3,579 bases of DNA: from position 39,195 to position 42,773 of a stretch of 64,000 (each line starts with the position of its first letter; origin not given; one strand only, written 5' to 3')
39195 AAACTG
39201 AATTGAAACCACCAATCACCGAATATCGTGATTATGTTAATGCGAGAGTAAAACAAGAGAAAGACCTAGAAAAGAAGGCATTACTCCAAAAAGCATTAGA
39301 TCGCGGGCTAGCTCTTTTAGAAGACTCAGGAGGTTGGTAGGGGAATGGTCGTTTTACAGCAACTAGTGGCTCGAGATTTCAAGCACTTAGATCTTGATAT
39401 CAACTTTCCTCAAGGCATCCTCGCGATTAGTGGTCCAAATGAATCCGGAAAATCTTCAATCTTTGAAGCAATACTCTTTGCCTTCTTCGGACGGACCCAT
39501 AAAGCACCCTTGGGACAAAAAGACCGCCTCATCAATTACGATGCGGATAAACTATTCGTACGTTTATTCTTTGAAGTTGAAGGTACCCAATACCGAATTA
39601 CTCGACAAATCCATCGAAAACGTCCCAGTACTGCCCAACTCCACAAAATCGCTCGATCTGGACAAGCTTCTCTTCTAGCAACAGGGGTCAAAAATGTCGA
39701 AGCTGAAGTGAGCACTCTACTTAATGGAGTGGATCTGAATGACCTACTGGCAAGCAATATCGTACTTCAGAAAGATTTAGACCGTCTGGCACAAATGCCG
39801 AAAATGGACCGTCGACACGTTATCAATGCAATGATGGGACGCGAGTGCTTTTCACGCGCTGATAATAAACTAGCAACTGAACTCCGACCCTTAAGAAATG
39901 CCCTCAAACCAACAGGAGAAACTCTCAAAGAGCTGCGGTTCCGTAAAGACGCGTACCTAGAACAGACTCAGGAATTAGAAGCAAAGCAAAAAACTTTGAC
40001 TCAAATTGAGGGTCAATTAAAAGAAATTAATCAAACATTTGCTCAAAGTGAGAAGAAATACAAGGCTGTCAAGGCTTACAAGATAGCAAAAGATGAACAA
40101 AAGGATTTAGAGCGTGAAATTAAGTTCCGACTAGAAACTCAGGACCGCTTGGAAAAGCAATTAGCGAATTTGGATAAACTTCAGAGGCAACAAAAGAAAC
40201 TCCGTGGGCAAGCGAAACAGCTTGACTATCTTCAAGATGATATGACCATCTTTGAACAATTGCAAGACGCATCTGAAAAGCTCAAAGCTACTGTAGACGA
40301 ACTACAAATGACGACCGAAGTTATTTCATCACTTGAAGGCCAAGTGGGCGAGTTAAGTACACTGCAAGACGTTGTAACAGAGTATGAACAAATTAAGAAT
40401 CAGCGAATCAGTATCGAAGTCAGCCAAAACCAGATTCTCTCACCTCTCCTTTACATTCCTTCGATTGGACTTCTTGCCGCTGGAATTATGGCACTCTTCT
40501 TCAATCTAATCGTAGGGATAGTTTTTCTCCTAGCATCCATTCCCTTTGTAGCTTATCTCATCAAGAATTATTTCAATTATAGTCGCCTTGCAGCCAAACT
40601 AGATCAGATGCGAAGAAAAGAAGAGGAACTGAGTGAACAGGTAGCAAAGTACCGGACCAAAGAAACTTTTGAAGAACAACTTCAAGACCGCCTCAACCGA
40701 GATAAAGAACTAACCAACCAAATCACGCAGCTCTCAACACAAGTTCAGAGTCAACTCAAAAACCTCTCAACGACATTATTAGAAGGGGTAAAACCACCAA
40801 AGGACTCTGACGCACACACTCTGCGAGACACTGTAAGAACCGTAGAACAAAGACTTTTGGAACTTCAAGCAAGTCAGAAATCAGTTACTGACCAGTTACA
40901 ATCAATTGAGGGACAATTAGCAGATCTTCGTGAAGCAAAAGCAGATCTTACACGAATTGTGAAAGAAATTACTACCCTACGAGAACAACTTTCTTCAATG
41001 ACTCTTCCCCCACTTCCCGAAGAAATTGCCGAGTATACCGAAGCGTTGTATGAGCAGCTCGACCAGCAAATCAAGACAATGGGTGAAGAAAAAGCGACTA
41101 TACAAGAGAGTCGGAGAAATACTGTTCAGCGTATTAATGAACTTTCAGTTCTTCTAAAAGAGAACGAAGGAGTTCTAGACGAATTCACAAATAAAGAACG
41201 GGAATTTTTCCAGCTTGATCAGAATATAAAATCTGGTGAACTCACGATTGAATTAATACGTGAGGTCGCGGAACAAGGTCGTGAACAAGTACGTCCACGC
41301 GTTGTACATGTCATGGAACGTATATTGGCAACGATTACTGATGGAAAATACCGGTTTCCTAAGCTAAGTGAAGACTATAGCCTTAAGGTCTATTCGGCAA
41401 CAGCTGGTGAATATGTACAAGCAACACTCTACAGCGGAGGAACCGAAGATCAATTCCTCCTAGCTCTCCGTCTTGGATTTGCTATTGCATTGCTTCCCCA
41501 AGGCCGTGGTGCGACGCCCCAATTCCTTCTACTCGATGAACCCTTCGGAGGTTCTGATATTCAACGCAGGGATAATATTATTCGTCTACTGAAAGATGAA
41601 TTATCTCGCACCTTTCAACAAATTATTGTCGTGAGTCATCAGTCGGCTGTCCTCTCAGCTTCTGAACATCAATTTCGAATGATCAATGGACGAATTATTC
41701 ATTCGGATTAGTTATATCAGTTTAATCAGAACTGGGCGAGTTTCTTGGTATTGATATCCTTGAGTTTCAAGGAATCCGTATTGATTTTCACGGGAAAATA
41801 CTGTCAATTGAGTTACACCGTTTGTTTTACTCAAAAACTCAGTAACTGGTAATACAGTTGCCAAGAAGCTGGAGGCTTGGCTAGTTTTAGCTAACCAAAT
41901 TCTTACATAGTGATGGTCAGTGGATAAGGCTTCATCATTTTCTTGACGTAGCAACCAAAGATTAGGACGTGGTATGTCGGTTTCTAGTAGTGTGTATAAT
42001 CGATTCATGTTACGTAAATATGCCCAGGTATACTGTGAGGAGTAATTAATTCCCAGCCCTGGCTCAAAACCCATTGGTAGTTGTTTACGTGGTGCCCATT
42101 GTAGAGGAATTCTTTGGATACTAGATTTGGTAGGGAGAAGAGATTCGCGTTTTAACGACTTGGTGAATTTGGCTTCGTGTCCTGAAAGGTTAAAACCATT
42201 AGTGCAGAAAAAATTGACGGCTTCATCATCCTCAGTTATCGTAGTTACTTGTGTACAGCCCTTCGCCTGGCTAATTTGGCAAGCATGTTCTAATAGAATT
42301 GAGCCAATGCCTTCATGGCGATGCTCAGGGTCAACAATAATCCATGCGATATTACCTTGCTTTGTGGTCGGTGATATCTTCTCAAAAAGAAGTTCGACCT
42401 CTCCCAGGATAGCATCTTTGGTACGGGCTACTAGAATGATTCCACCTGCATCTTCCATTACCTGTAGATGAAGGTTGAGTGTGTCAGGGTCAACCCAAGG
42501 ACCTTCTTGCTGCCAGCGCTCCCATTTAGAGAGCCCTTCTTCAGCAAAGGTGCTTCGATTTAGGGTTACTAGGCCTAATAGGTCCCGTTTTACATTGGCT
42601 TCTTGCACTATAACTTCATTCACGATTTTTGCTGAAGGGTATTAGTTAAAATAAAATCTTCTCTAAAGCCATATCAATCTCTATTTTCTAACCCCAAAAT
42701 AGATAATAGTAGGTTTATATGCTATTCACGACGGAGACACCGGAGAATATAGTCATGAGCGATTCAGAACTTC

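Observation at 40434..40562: Rad50 with a two-helix hydrophobic hairpin in place of the CxxC zinc hook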

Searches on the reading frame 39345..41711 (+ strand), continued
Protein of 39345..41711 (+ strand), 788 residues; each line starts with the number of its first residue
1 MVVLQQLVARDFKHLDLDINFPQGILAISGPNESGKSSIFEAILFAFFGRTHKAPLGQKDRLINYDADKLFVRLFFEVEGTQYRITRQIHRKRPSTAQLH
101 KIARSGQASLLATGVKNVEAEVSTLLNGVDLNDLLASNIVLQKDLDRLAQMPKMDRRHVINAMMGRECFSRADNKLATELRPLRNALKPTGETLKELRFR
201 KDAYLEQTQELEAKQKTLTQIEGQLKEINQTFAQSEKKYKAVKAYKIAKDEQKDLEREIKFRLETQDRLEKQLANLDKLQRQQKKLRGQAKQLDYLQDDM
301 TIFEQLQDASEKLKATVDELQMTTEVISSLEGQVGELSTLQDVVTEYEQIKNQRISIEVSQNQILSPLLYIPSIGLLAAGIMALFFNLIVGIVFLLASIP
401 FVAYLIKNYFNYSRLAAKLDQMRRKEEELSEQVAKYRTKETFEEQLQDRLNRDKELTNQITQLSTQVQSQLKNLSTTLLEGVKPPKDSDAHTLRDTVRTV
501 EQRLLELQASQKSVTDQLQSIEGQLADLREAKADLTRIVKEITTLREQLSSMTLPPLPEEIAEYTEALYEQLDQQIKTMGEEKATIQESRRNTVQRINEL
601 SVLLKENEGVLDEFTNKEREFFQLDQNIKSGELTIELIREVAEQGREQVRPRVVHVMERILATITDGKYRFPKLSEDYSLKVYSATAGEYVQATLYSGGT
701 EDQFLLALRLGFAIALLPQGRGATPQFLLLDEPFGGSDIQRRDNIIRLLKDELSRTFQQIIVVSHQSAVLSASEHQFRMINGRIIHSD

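Call 86: find_encoding_contigs(protein=P0365, flank=6000, max_places=1)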
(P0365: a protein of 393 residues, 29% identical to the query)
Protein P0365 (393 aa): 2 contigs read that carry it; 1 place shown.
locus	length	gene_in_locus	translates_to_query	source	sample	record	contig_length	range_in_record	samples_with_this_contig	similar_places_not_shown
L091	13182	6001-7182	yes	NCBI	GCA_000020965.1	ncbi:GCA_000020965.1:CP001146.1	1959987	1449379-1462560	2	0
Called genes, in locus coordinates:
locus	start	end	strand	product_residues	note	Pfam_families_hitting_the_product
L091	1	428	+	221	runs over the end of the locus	PF00881:Nitroreductase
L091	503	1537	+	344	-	PF01380:SIS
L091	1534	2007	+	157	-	PF02681:DUF212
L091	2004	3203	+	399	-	PF13439:Glyco_transf_4, PF13579:Glyco_trans_4_4, PF20706:GT4-conflict (weak), PF00534:Glycos_transf_1, PF13692:Glyco_trans_1_4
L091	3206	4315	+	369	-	PF09376:NurA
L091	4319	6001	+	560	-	PF01935:DUF87, PF12846:AAA_10 (faint)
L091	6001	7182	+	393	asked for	PF00149:Metallophos, PF12850:Metallophos_2 (weak)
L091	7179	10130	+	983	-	PF13476:AAA_23, PF13514:AAA_27 (weak), PF13555:AAA_29 (faint)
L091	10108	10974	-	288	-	PF00483:NTP_transferase, PF12804:NTP_transf_3 (weak)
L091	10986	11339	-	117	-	-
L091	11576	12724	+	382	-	PF00682:HMGL-like, PF22617:HCS_D2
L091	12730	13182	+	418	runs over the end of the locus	PF00330:Aconitase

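Call 101: predict_structure(alignment_id=A3)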
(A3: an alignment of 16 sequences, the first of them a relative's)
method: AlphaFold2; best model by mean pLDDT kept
length: 845 residues; sequences in the alignment: 16
mean_pLDDT: 80.9   pTM: 0.48
mean pLDDT of the five models: 80.9, 79.4, 77.3, 76.2, 76.1
residues with pLDDT >= 90: 239; 70-90: 478; 50-70: 83; < 50: 45
segments of 3 or more residues with pLDDT < 50: 392-418, 423-432, 841-845
pLDDT, mean of each block of 10 residues (from residue 1): 91 89 92 86 90 73 60 84 91 92 85 90 93 86 81 77 72 75 88 91 90 85 77 68 72 74 76 84 89 91 91 92 90 89 89 87 84 80 69 43 42 44 48 56 76 78 84 90 90 84 81 89 92 92 92 91 88 81 73 66 68 71 68 73 80 87 92 92 87 85 91 87 80 85 60 87 70 84 82 90 90 86 90 85 32
secondary structure, 60 per line:
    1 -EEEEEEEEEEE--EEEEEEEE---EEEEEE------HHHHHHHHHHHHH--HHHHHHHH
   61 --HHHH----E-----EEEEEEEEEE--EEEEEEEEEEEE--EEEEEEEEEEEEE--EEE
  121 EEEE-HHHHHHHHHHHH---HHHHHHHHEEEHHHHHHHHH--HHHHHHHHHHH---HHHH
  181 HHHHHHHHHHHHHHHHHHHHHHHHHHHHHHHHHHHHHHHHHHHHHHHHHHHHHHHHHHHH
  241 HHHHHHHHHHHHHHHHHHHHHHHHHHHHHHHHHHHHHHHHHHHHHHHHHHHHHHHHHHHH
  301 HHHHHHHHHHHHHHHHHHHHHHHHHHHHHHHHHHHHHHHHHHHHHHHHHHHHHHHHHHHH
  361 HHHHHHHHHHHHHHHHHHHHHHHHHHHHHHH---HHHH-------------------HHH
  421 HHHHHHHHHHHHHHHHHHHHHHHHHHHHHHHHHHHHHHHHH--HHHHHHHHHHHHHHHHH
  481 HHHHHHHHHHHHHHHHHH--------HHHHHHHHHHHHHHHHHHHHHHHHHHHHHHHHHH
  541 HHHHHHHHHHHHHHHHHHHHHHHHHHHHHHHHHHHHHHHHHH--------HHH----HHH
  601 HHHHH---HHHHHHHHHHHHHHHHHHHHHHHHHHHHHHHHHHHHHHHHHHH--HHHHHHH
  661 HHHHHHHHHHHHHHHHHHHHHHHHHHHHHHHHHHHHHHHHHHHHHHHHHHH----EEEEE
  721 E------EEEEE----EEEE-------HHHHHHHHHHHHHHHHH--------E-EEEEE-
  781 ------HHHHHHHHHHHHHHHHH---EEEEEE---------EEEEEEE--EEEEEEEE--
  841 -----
elements in order (helices of 4 or more, strands of 3 or more residues): E2-12 E15-22 E26-31 H38-50 H53-60 H63-66 E77-86 E89-100 E103-115 E118-124 H126-137 H141-148 E149-151 H152-160 H163-173 H177-391 H395-398 H418-461 H464-498 H507-582 H598-605 H609-651 H654-711 E716-721 E728-732 E737-740 H748-764 E775-779 H787-803 E807-812 E822-828 E831-838

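Call 102: search_protein_families(library=pfam, proteins=[P0073, P0075, P0078, P0079, P0068, L090:7170-9692:+, L091:7179-10130:+], max_evalue=1)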
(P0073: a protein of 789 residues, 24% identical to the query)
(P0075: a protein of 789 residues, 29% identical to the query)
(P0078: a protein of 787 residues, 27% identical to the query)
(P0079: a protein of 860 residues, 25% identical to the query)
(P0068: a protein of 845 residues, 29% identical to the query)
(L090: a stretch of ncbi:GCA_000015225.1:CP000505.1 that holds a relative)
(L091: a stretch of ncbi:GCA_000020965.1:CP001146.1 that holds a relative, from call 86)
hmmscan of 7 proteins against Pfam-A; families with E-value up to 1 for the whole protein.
P0073 (789 aa): 7 families
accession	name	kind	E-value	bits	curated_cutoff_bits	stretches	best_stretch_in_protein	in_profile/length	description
PF13476.12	AAA_23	-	3.5e-18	67.4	27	1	5-242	1-177/201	AAA domain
PF02463.25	SMC_N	-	1.7e-13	51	40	1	3-122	2-126/220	RecF/RecN/SMC N terminal domain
PF13175.12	AAA_15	-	2.7e-07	31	32.1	1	1-364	1-239/374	AAA ATPase domain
PF13304.12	AAA_21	-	2.8e-07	31.3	27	2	26-48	2-24/304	AAA domain, putative AbiEii toxin, Type IV TA system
PF13555.12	AAA_29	-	9e-07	29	27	1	3-57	1-56/61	P-loop containing region of AAA domain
PF13558.12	SbcC_Walker_B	-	9.5e-06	26.2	27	1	704-761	30-89/90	SbcC/RAD50-like, Walker B motif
PF00005.33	ABC_tran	-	0.0041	18.2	25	1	25-73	13-63/137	ABC transporter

P0075 (789 aa): 7 families
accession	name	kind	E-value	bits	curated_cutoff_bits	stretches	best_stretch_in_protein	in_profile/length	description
PF13476.12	AAA_23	-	8.8e-24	85.7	27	1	6-215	2-195/201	AAA domain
PF02463.25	SMC_N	-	1.3e-10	41.6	40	1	3-118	2-122/220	RecF/RecN/SMC N terminal domain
PF13175.12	AAA_15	-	1.4e-06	28.7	32.1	1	1-403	1-279/374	AAA ATPase domain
PF13514.12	AAA_27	-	3.2e-06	27.3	22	1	1-54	1-57/206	AAA domain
PF13555.12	AAA_29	-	4.1e-06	26.9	27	1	3-50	1-49/61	P-loop containing region of AAA domain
PF13304.12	AAA_21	-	7.2e-06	26.7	27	1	26-54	2-52/304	AAA domain, putative AbiEii toxin, Type IV TA system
PF13558.12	SbcC_Walker_B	-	7.2e-06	26.6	27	1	704-761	30-89/90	SbcC/RAD50-like, Walker B motif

P0078 (787 aa): 11 families
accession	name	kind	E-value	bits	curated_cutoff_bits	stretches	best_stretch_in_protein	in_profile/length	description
PF13476.12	AAA_23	-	3.1e-20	74.1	27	1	5-219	1-200/201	AAA domain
PF13555.12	AAA_29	-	2.7e-09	37.1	27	1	3-50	1-49/61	P-loop containing region of AAA domain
PF02463.25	SMC_N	-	2.8e-09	37.1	40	1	3-54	2-59/220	RecF/RecN/SMC N terminal domain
PF13558.12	SbcC_Walker_B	-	2.3e-06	28.2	27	1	702-759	30-89/90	SbcC/RAD50-like, Walker B motif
PF13514.12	AAA_27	-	4.5e-06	26.8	22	1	1-50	1-53/206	AAA domain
PF13175.12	AAA_15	-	9.6e-05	22.6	32.1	1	1-372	1-266/374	AAA ATPase domain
PF13304.12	AAA_21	-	0.0029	18.1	27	1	25-217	1-194/304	AAA domain, putative AbiEii toxin, Type IV TA system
PF01926.29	MMR_HSR1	-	0.014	15.9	21.9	1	27-74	3-42/113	50S ribosome-binding GTPase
PF04310.18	MukB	-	0.014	15.5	23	1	4-49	7-52/226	MukB N-terminal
PF08227.16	DASH_Hsk3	-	0.033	15.1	24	1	367-403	4-40/45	DASH complex subunit Hsk3 like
PF11157.13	DUF2937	-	0.91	9.8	25.3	0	296-328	54-87/162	Protein of unknown function (DUF2937)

P0079 (860 aa): 12 families
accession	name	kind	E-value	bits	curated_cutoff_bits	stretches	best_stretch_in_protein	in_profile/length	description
PF13476.12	AAA_23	-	1.3e-20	75.4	27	1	5-231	1-155/201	AAA domain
PF02463.25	SMC_N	-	1.3e-12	48.1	40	1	5-850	4-213/220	RecF/RecN/SMC N terminal domain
PF13558.12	SbcC_Walker_B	-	2.4e-07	31.4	27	1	728-819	3-88/90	SbcC/RAD50-like, Walker B motif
PF13555.12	AAA_29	-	7.9e-05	22.8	27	1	6-54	4-50/61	P-loop containing region of AAA domain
PF04423.19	Rad50_zn_hook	-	0.00011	22.4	24.3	1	421-463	7-49/52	Rad50 zinc hook motif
PF05557.18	MAD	-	0.00097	18.1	30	2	475-695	6-228/661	Mitotic checkpoint protein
PF13175.12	AAA_15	-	0.00099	19.3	32.1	1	5-48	5-45/374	AAA ATPase domain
PF13304.12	AAA_21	-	0.026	15.1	27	1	29-55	2-30/304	AAA domain, putative AbiEii toxin, Type IV TA system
PF10046.14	BLOC1_2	-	0.046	14.5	33.4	2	601-641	47-87/96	Biogenesis of lysosome-related organelles complex-1 subunit 2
PF00005.33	ABC_tran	-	0.091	13.8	25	1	27-73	12-60/137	ABC transporter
PF04136.21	COG3_N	-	0.2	12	27.9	1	591-672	4-85/147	Conserved oligomeric Golgi complex subunit 3, N-terminal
PF03739.19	LptF_LptG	-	0.73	9.2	27.9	0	705-755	108-158/353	Lipopolysaccharide export system permease LptF/LptG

P0068 (845 aa): 27 families (the best 25 are shown)
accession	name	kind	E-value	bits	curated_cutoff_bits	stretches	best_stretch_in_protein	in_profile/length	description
PF02463.25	SMC_N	-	4.5e-08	33.2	40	1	4-813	2-197/220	RecF/RecN/SMC N terminal domain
PF13476.12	AAA_23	-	2.7e-07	31.9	27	1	21-265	15-189/201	AAA domain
PF13175.12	AAA_15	-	6.6e-07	29.7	32.1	1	4-358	3-262/374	AAA ATPase domain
PF10473.14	CENP-F_leu_zip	-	1.2e-05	25.9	34.5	1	467-581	8-117/140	Leucine-rich repeats of kinetochore protein Cenp-F/LEK1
PF13514.12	AAA_27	-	0.00014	21.9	22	1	24-50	25-51/206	AAA domain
PF17675.6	APG6_N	-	0.00052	20.9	45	1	466-583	13-127/132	Apg6 coiled-coil region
PF06009.19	Laminin_II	-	0.00054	20.4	33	2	243-328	7-88/138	Laminin Domain II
PF13555.12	AAA_29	-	0.00089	19.4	27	1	20-52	16-49/61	P-loop containing region of AAA domain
PF07889.17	DUF1664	-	0.0012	19.3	34.6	2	509-584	41-113/124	Protein of unknown function (DUF1664)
PF13558.12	SbcC_Walker_B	-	0.002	18.8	27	1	727-798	13-89/90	SbcC/RAD50-like, Walker B motif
PF09763.15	Sec3_CC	-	0.0067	16.7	27.1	2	248-359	16-130/133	Exocyst complex component Sec3, coiled-coil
PF11932.13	DUF3450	-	0.0074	16.1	32.6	3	241-362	25-141/241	Protein of unknown function (DUF3450)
PF09818.15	ABC_ATPase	-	0.01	15.3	23.2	1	23-51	77-105/283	P-loop domain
PF16454.10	PI3K_P85_iSH2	-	0.014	15.4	31.5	1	514-570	86-142/161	Phosphatidylinositol 3-kinase regulatory subunit P85 inter-SH2 domain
PF04010.18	DUF357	-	0.023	15.1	29.4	1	237-261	23-47/73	Protein of unknown function (DUF357)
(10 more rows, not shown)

L090:7170-9692:+ (840 aa): 18 families
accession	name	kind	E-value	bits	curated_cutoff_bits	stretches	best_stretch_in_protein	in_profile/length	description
PF13476.12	AAA_23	-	5.3e-24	86.4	27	1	6-235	1-200/201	AAA domain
PF02463.25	SMC_N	-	2.4e-09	37.4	40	1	4-810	2-197/220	RecF/RecN/SMC N terminal domain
PF13514.12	AAA_27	-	0.00015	21.9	22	1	22-51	20-52/206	AAA domain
PF13555.12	AAA_29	-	0.00055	20.1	27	1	21-51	18-48/61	P-loop containing region of AAA domain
PF11932.13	DUF3450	-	0.00059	19.7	32.6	1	509-595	36-122/241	Protein of unknown function (DUF3450)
PF13558.12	SbcC_Walker_B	-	0.00092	19.9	27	1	741-795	33-89/90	SbcC/RAD50-like, Walker B motif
PF05531.17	NPV_P10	-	0.0025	18.7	29.8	0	268-309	12-56/75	Nucleopolyhedrovirus P10 protein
PF13175.12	AAA_15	-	0.0056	16.8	32.1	1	5-45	4-43/374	AAA ATPase domain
PF13851.11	GAS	-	0.0088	15.9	32.3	2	620-679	56-115/200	Growth-arrest specific micro-tubule binding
PF10046.14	BLOC1_2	-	0.013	16.3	33.4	1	605-673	14-82/96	Biogenesis of lysosome-related organelles complex-1 subunit 2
PF11559.13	ADIP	-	0.045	14.2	34.3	1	437-490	69-122/151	Afadin- and alpha -actinin-Binding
PF10473.14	CENP-F_leu_zip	-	0.053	14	34.5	1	204-342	9-134/140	Leucine-rich repeats of kinetochore protein Cenp-F/LEK1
PF13304.12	AAA_21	-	0.076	13.5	27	1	27-96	1-87/304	AAA domain, putative AbiEii toxin, Type IV TA system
PF04513.17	Baculo_PEP_C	-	0.19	12.2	38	0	610-673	41-102/140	Baculovirus polyhedron envelope protein, PEP, C terminus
PF05911.16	FPP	-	0.26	9.9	40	1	175-324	683-819/871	Filament-like plant protein, long coiled-coil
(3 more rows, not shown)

L091:7179-10130:+ (983 aa): 6 families
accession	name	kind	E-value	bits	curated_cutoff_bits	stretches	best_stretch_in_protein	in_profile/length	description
PF13476.12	AAA_23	-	9.7e-23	82.3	27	1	6-221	1-201/201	AAA domain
PF13514.12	AAA_27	-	2.4e-07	31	22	1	3-92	2-91/206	AAA domain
PF13555.12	AAA_29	-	4.6e-06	26.7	27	1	5-52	2-49/61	P-loop containing region of AAA domain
PF13558.12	SbcC_Walker_B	-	0.00038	21.1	27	1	878-933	31-88/90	SbcC/RAD50-like, Walker B motif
PF13175.12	AAA_15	-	0.00057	20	32.1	1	3-380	2-270/374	AAA ATPase domain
PF02734.22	Dak2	-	0.065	13.6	27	1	343-427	71-155/174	DAK2 domain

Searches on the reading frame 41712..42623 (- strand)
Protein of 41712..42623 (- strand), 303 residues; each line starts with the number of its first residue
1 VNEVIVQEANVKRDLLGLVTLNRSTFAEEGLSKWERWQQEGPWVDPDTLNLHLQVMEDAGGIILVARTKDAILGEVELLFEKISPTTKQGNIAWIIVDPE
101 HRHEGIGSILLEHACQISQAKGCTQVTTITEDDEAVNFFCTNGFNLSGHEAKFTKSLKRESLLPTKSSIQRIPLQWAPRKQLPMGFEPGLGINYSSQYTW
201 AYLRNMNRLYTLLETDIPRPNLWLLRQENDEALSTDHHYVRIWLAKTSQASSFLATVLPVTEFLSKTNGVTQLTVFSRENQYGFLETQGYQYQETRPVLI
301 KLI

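Call 35: search_protein_families(library=pfam, proteins=[window:41712-42623:-], max_evalue=0.01)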
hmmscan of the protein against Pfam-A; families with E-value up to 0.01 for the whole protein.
window:41712-42623:- (303 aa): 3 families
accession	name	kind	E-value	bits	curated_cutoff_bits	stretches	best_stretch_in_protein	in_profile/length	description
PF00583.31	Acetyltransf_1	-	2.4e-11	44.4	20.7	1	32-144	5-116/116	Acetyltransferase (GNAT) family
PF13508.13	Acetyltransf_7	-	3.9e-11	43.6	27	1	61-145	3-83/84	Acetyltransferase (GNAT) domain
PF13673.13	Acetyltransf_10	-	5.7e-08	33.2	23.6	1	58-152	28-115/128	Acetyltransferase (GNAT) domain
